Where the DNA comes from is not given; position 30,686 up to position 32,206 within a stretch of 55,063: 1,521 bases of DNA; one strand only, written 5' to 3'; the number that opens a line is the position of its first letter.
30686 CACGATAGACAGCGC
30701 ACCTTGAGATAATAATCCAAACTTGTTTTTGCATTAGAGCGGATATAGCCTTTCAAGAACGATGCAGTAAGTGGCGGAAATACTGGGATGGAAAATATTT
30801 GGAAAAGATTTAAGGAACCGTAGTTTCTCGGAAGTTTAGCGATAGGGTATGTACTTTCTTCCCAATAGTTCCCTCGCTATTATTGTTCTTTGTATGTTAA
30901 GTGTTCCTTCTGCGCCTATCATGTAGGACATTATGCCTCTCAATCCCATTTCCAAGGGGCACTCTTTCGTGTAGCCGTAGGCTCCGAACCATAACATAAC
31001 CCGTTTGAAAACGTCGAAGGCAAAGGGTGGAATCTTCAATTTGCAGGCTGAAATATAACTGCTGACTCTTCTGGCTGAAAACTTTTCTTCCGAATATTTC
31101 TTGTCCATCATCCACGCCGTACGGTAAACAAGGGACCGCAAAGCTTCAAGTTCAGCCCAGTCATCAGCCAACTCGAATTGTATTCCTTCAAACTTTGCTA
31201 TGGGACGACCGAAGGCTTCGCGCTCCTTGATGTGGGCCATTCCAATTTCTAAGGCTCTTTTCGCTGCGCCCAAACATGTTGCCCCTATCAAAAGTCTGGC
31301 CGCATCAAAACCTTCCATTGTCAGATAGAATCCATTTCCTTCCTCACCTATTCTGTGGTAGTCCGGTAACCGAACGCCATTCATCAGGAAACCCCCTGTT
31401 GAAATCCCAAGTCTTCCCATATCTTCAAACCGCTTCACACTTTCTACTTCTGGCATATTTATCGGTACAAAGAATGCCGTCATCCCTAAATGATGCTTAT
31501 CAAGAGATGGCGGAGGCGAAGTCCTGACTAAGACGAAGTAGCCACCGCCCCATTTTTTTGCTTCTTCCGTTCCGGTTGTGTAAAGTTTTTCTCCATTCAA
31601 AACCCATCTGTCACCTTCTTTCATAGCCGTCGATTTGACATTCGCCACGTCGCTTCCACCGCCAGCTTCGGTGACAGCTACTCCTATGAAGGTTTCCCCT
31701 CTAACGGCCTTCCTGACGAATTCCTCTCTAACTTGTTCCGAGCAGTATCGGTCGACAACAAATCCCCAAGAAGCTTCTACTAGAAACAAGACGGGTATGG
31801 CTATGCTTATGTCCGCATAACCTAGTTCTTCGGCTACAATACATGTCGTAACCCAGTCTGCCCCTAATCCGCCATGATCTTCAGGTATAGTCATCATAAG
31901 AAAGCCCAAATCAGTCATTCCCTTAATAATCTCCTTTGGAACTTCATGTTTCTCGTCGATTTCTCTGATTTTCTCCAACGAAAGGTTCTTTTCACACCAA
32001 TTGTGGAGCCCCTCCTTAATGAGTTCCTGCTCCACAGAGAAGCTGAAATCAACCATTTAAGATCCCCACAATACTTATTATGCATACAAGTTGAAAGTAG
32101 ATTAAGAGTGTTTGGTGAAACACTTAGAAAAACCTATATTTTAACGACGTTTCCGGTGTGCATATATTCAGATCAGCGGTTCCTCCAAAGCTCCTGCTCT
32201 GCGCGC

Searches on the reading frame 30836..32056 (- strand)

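Call 90: search_protein_families(library=pfam, proteins=[window:30836-32056:-], max_evalue=0.00001)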
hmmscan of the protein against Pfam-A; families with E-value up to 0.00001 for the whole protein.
window:30836-32056:- (406 aa): 4 families
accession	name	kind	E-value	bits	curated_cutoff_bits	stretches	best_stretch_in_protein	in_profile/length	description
PF00441.29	Acyl-CoA_dh_1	-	2.2e-35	122.5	22.4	1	240-398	1-150/150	Acyl-CoA dehydrogenase, C-terminal domain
PF02771.21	Acyl-CoA_dh_N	-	1.2e-23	84.1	22.9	1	9-121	3-113/113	Acyl-CoA dehydrogenase, N-terminal domain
PF02770.24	Acyl-CoA_dh_M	-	3.5e-14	53.2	33.3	1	126-226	2-95/97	Acyl-CoA dehydrogenase, middle domain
PF08028.16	Acyl-CoA_dh_2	-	3.2e-10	40.8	22.7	1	255-373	1-121/134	Acyl-CoA dehydrogenase, C-terminal domain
